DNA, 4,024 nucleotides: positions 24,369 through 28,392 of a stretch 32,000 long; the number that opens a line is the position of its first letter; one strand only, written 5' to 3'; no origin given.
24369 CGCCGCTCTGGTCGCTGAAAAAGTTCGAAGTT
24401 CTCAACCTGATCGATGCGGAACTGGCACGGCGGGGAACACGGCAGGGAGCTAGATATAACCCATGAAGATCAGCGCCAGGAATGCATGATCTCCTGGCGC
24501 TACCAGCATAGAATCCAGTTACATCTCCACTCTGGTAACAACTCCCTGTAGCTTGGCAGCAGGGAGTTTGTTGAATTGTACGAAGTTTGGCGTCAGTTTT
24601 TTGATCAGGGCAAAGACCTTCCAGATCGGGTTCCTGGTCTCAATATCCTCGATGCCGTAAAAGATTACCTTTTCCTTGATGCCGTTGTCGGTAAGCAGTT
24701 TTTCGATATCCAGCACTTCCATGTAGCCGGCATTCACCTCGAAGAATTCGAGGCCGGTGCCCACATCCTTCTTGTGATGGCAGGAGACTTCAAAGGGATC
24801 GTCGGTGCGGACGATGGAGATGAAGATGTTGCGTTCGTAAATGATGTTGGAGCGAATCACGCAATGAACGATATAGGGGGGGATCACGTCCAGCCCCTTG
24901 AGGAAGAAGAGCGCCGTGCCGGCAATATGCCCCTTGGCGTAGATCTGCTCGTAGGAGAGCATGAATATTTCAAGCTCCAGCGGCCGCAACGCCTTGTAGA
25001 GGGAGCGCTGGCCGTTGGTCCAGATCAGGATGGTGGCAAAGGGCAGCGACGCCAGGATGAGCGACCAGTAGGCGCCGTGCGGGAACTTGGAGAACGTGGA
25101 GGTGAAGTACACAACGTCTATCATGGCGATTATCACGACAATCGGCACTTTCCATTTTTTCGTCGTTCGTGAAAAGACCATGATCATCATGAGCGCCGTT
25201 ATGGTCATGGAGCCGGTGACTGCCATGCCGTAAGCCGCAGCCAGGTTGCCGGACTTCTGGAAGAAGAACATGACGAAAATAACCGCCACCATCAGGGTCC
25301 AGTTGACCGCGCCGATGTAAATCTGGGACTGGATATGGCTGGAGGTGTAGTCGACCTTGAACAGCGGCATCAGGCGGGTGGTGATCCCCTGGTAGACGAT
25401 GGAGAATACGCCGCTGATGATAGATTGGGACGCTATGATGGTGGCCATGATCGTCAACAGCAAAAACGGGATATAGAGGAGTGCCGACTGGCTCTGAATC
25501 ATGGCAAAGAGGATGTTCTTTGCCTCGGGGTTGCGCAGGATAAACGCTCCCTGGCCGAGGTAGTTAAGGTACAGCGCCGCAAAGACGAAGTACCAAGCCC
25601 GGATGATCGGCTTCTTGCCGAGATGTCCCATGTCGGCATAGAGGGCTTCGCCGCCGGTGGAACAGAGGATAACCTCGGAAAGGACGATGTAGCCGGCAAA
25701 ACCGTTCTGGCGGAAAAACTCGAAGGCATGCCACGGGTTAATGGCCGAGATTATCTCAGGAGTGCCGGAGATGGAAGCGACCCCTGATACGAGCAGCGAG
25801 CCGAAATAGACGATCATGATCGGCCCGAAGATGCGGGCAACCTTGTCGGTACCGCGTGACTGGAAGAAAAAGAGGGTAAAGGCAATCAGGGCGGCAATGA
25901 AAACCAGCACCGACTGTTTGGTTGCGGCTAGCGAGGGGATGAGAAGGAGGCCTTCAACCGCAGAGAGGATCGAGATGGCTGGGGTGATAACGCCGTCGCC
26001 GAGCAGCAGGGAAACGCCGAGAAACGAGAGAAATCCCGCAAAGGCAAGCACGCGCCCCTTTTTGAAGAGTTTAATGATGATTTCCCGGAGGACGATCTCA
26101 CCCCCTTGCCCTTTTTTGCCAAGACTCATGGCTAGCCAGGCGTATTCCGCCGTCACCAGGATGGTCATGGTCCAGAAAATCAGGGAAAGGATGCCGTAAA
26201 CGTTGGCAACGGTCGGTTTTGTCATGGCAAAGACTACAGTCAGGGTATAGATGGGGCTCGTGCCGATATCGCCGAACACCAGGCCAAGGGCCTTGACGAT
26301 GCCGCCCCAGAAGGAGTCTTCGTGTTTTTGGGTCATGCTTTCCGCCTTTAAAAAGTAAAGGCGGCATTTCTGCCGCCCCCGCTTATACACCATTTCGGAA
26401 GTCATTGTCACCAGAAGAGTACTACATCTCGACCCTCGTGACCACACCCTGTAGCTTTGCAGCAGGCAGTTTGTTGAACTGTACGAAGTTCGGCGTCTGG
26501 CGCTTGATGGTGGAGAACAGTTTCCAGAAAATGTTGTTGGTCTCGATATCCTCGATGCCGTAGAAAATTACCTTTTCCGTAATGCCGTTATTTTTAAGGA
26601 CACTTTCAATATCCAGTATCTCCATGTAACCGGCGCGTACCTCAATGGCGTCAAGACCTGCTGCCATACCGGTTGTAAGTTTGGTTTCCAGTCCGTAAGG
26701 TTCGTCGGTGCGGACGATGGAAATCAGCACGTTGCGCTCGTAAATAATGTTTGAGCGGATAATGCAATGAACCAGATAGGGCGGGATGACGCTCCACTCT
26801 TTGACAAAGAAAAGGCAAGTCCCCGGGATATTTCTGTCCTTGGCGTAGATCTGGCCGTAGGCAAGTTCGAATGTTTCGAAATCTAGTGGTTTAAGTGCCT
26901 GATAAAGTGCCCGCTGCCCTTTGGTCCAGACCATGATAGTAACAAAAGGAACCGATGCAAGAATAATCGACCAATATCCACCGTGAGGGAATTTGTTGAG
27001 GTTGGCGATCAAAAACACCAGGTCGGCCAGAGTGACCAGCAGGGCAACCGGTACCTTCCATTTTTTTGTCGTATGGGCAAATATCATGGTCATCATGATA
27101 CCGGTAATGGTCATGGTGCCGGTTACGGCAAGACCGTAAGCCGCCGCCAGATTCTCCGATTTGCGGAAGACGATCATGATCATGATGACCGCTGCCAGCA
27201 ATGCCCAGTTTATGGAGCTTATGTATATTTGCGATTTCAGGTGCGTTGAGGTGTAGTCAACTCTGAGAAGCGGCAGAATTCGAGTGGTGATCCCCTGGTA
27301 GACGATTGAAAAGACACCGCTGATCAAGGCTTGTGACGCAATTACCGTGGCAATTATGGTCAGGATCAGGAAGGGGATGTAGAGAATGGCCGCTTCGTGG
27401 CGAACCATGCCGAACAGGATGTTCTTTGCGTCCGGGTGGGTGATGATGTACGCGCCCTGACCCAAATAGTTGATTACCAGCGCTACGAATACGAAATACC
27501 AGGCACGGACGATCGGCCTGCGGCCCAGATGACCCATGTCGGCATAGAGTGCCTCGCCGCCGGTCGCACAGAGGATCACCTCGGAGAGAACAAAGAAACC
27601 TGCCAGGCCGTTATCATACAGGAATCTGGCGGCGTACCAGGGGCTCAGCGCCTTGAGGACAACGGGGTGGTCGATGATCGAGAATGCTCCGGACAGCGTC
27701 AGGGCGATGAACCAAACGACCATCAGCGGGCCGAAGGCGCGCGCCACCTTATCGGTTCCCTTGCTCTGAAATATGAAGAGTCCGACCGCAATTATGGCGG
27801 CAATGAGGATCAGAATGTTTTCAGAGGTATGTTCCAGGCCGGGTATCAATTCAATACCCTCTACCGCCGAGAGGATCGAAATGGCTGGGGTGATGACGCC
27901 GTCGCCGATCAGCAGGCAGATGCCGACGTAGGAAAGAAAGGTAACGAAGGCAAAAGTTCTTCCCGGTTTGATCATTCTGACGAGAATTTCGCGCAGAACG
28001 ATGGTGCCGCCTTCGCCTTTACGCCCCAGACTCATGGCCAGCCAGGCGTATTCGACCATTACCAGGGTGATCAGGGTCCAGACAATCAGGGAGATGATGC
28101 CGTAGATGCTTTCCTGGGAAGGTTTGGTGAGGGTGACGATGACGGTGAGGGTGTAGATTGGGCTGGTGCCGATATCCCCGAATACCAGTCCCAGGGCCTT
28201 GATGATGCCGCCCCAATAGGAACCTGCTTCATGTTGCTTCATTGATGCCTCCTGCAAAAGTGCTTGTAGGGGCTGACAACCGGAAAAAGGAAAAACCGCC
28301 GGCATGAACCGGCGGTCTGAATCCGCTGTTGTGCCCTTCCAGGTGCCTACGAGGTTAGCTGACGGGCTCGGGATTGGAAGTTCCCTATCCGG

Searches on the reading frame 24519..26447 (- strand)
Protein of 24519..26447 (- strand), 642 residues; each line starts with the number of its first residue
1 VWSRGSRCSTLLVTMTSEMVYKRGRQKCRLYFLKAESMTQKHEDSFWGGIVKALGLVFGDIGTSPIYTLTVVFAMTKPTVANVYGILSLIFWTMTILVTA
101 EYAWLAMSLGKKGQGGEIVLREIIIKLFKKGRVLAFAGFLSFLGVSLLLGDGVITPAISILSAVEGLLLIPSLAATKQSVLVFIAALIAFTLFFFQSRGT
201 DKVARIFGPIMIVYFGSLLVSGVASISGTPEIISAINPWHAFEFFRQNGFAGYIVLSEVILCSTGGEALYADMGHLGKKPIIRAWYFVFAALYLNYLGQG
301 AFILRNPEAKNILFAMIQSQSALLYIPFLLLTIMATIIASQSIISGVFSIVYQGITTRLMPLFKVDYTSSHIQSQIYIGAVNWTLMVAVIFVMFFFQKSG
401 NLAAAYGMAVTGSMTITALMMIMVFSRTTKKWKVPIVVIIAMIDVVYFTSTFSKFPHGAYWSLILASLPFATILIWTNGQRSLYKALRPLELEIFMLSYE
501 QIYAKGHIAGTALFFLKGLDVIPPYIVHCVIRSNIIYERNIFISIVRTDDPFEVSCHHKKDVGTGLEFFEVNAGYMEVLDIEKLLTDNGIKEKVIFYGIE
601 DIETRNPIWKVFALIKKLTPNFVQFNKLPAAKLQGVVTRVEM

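Call 4: search_protein_families(library=pfam, proteins=[window:24519-26447:-])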
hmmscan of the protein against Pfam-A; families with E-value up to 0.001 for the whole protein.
window:24519-26447:- (642 aa): 2 families
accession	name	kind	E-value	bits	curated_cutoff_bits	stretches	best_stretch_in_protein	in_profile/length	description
PF02705.21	K_trans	-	6.5e-155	516.5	24.8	1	50-489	2-443/454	K+ potassium transporter integral membrane domain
PF22776.1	K_trans_C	-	7.3e-24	84.7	24.8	1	510-642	2-151/151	K+ potassium transporter C-terminal domain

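Call 54: search_protein_families(library=pfam, proteins=[window:24519-26336:-])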
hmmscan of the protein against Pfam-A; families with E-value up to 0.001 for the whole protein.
window:24519-26336:- (605 aa): 2 families
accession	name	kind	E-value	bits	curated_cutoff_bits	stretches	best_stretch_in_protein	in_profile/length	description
PF02705.21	K_trans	-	5.4e-155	516.7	24.8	1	13-452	2-443/454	K+ potassium transporter integral membrane domain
PF22776.1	K_trans_C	-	8.3e-24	84.5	24.8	1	473-605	2-151/151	K+ potassium transporter C-terminal domain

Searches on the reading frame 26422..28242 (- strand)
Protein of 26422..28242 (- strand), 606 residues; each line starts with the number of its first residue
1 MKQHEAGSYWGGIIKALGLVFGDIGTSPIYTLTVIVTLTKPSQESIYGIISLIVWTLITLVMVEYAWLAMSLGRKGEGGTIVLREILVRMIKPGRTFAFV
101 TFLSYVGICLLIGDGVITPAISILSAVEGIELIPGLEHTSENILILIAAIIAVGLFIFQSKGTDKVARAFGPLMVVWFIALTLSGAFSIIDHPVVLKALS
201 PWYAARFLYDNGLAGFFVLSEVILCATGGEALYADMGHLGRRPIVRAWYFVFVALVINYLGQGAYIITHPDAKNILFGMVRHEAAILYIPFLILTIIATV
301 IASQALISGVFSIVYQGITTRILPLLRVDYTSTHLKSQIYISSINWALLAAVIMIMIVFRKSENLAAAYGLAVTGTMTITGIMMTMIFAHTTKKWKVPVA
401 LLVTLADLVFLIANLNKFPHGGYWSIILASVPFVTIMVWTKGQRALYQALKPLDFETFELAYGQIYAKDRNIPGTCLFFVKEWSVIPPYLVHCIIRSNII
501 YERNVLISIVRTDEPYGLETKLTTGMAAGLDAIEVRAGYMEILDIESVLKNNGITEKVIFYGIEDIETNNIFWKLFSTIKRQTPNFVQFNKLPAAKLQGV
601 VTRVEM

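Call 4: search_protein_families(library=pfam, proteins=[window:26422-28242:-])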
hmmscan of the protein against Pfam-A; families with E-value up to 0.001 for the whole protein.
window:26422-28242:- (606 aa): 2 families
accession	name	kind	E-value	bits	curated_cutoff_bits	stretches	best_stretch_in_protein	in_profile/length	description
PF02705.21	K_trans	-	3.1e-158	527.4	24.8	1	13-452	2-443/454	K+ potassium transporter integral membrane domain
PF22776.1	K_trans_C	-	1.6e-20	73.9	24.8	1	473-606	1-151/151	K+ potassium transporter C-terminal domain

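Call 18: find_related_loci(query=window:26422-28242:-, collection=genome_contigs, flank=6000)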
Query window:26422-28242:- (606 aa) in genome_contigs; peptide patterns used: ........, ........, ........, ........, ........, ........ (x = any residue, [..] = any of these).
190 stretches matched a pattern; 154 encode a relative of the query (tblastn E <= 1e-3); the best 80 are kept; 80 distinct loci.
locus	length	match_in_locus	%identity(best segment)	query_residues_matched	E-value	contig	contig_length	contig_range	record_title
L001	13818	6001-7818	96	1-606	0e+0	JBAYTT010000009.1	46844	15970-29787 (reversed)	MAG: Pelobacteraceae bacterium isolate SO_2016_LW3_15 scaffold01147_LW162_2016, whole genome shotgun sequence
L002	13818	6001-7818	94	1-606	0e+0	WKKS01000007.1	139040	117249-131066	MAG: Geobacter sp. isolate H7geo H7geo_contig_7, whole genome shotgun sequence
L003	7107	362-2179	91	1-606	0e+0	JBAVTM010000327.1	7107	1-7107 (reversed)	MAG: Desulfuromonadaceae bacterium isolate MFD03638_ilm_asm_bin4 k127_79816, whole genome shotgun sequence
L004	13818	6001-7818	93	1-606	0e+0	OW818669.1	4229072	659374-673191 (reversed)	metagenome genome assembly, chromosome: 1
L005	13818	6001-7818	91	1-606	0e+0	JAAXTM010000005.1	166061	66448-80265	MAG: Geobacteraceae bacterium isolate W4_Combined_metabat1_071 W4_Combined_metabat1_071_NODE_18, whole genome shotgun se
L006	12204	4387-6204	93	1-606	0e+0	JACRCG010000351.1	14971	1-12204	MAG: Deltaproteobacteria bacterium isolate NC_groundwater_1640_Pr3_B-0.1um_54_8 SR-2_scaffold_141_4095927, whole genome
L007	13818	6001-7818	92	1-606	0e+0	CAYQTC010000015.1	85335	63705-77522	MAG TPA_asm: uncultured Geobacter sp. isolate SRP302447_co3_813 genome assembly, contig: NODE_755_length_85335_cov_32.11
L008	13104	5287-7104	90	1-606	0e+0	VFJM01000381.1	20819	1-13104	MAG: Geobacter sp. isolate Bin_37_1 c_000000992105, whole genome shotgun sequence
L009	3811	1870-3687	90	1-606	0e+0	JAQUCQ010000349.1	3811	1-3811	MAG: Desulfuromonadaceae bacterium isolate STCSWMC_134 NODE_96142_length_3811_cov_3.142237_ST_CSWMC, whole genome shotgu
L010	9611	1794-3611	90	1-606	0e+0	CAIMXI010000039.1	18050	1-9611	MAG: uncultured Geobacteraceae bacterium isolate LJ_bin-4045 genome assembly, contig: bin-4045:039/511, whole genome sho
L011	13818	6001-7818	91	1-606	0e+0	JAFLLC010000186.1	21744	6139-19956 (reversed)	MAG: Deltaproteobacteria bacterium isolate LaCa_MAG_21 c_000000003721, whole genome shotgun sequence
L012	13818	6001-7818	90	1-606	0e+0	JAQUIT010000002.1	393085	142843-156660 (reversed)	MAG: Desulfuromonadaceae bacterium isolate STCSWMC_67 NODE_11_length_393085_cov_67.096608_ST_CSWMC, whole genome shotgun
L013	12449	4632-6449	90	1-606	0e+0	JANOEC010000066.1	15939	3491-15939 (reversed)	MAG: Geobacteraceae bacterium isolate SOY_65_metabat_437 SOY_65_k141_3881280, whole genome shotgun sequence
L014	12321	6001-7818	89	1-606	0e+0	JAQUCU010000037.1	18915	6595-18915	MAG: Desulfuromonadaceae bacterium isolate STCSWMC_138 NODE_7370_length_18915_cov_6.019960_ST_CSWMC, whole genome shotgu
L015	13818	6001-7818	81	1-606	0e+0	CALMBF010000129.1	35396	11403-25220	MAG TPA_asm: uncultured Geobacter sp. isolate SRR5215464_bin.112_CONCOCT_v1.1_MAG genome assembly, contig: ERZ781360.212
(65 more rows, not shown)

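Call 42: search_protein_families(library=pfam, proteins=[L005:135-1817:+, L005:1796-2398:+, L005:2395-5061:+, L005:5144-5845:+, L001:4158-5405:-, L001:2411-4102:+, L001:1343-2398:+, L001:24-1295:-])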
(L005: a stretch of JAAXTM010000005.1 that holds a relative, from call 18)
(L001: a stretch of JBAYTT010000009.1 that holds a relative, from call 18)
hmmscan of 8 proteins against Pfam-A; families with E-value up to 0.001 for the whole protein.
L005:135-1817:+ (560 aa): 3 families
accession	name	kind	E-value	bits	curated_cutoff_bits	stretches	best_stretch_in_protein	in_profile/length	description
PF00122.25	E1-E2_ATPase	-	1.9e-25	89.9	28.1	1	2-165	24-180/181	E1-E2 ATPase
PF00702.32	Hydrolase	-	9e-23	82.1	26.4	1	183-410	2-191/191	haloacid dehalogenase-like hydrolase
PF08282.18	Hydrolase_3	-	0.00036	20.8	20.9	0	385-429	198-242/255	haloacid dehalogenase-like hydrolase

L005:1796-2398:+ (200 aa): 1 family
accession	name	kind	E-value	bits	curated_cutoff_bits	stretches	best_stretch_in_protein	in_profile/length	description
PF02669.20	KdpC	-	2.5e-72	242.9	24.1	1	16-196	2-181/182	K+-transporting ATPase, c chain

L005:2395-5061:+ (888 aa): 7 families
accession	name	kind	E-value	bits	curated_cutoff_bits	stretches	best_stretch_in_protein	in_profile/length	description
PF02702.23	KdpD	-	5.6e-97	323.7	26.1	1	28-235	3-210/210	Osmosensitive K+ channel His kinase sensor domain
PF13493.11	DUF4118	-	5.6e-31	106.9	28.4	1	404-509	1-106/107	Domain of unknown function (DUF4118)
PF02518.31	HATPase_c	-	1e-26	94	26.4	1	781-887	4-110/111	Histidine kinase-, DNA gyrase B-, and HSP90-like ATPase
PF00512.31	HisKA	-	5e-15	55.7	26.9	1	668-734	3-66/66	His Kinase A (phospho-acceptor) domain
PF13492.12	GAF_3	-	1.3e-10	42.3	27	1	533-647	5-129/129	GAF domain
PF00582.32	Usp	-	1.5e-07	32.5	24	1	256-379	3-140/141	Universal stress protein family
PF13185.12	GAF_2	-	3.6e-06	27.7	28.6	1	586-646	79-136/136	GAF domain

L005:5144-5845:+ (233 aa): 2 families
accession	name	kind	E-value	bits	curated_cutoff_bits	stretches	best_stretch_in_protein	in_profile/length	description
PF00072.30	Response_reg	-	1.9e-30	105.7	30.2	1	13-122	1-111/111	Response regulator receiver domain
PF00486.34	Trans_reg_C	-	1.1e-24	86.8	26.2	1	156-231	2-77/77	Transcriptional regulatory protein, C terminal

L001:4158-5405:- (415 aa): 5 families
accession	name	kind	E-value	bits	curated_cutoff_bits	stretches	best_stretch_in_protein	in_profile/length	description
PF07690.21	MFS_1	-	2.1e-51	175.3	33.4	1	22-369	2-347/347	Major Facilitator Superfamily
PF03137.26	OATP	-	4.6e-18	65.2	25.8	1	209-294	283-368/545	Organic Anion Transporter Polypeptide (OATP) family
PF00083.30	Sugar_tr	-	1e-14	54.8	22.3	1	49-192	44-193/452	Sugar (and other) transporter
PF12832.13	MFS_1_like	-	0.00012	21.7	25.2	0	96-174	293-372/373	MFS_1 like family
PF00854.27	PTR2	-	0.00076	18.9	27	0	85-187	12-115/392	POT family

L001:2411-4102:+ (563 aa): 3 families
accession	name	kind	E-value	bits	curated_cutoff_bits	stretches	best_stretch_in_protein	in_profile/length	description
PF02310.24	B12-binding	-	6.5e-18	65.2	32.1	1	7-124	5-120/121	B12 binding domain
PF04055.27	Radical_SAM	-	6.1e-12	46.5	29.5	1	186-347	1-164/166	Radical SAM superfamily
PF13311.11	DUF4080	-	1.3e-11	45.5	22.9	1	378-501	4-130/188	Protein of unknown function (DUF4080)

L001:1343-2398:+ (351 aa): 1 family
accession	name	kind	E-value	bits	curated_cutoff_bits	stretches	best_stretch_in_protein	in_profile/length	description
PF09587.15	PGA_cap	-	1.4e-82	277.5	27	1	39-275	2-254/255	Bacterial capsule synthesis protein PGA_cap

L001:24-1295:- (423 aa): 2 families
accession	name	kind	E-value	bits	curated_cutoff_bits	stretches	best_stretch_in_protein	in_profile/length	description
PF00587.30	tRNA-synt_2b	-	9.7e-42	143.5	29.3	1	222-398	9-179/179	tRNA synthetase class II core domain (G, H, P, S and T)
PF02403.27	Seryl_tRNA_N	-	8.4e-27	94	28.2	1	1-106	1-108/108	Seryl-tRNA synthetase N-terminal domain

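Call 58: find_encoding_contigs(protein=window:26422-28242:-, flank=3000, max_places=4)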
Protein window:26422-28242:- (606 aa): 3 contigs read that carry it; 1 place shown.
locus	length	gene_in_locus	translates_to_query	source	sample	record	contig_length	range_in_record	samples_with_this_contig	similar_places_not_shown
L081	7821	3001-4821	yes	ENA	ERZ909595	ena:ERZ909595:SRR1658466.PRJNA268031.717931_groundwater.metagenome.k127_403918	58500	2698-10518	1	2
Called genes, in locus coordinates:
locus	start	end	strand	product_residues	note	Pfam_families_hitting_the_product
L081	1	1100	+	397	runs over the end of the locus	-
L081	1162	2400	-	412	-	PF00083:Sugar_tr, PF07690:MFS_1, PF03137:OATP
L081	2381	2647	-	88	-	PF16256:DUF4911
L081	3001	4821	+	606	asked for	PF02705:K_trans, PF22776:K_trans_C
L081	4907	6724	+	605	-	PF02705:K_trans, PF22776:K_trans_C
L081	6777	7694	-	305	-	PF04055:Radical_SAM, PF16199:Radical_SAM_C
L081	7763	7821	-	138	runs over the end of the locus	PF02823:ATP-synt_DE_N, PF00401:ATP-synt_DE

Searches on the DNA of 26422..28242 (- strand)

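Call 19: search_rna_families(sources=[L001, L002, L015, L022, L028, L034, L057, L071, L076, L069], threshold=gathering)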
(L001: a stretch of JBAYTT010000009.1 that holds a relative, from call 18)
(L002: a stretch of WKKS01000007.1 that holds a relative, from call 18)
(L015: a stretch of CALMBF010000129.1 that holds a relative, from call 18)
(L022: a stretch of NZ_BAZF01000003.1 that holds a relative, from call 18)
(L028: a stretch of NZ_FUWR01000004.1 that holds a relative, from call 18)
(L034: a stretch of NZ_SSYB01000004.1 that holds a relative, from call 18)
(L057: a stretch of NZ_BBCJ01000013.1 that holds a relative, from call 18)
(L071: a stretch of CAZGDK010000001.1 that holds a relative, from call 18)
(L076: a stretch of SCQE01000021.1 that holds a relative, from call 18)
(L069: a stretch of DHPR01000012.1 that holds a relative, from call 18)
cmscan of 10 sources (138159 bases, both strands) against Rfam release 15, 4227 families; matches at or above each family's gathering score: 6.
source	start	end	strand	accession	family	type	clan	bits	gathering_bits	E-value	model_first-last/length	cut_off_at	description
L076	10573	10760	+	RF00174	Cobalamin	Cis-reg; riboswitch;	CL00101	120.5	31.5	2.5e-29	1-189/189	no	Cobalamin riboswitch aptamer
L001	5775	5913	+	RF00379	c-di-AMP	Cis-reg; riboswitch;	-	86.8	38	1.6e-18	1-134/134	no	c-di-AMP riboswitch aptamer (ydaO/yuaA leader)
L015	5776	5916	+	RF00379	c-di-AMP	Cis-reg; riboswitch;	-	79.9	38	1.3e-16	1-134/134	no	c-di-AMP riboswitch aptamer (ydaO/yuaA leader)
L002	5773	5914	+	RF00379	c-di-AMP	Cis-reg; riboswitch;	-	77.8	38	4.8e-16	1-134/134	no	c-di-AMP riboswitch aptamer (ydaO/yuaA leader)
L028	5776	5921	+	RF00379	c-di-AMP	Cis-reg; riboswitch;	-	73.8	38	6.4e-15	1-134/134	no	c-di-AMP riboswitch aptamer (ydaO/yuaA leader)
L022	5643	5912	+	RF00379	c-di-AMP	Cis-reg; riboswitch;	-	54.1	38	2e-09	1-134/134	no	c-di-AMP riboswitch aptamer (ydaO/yuaA leader)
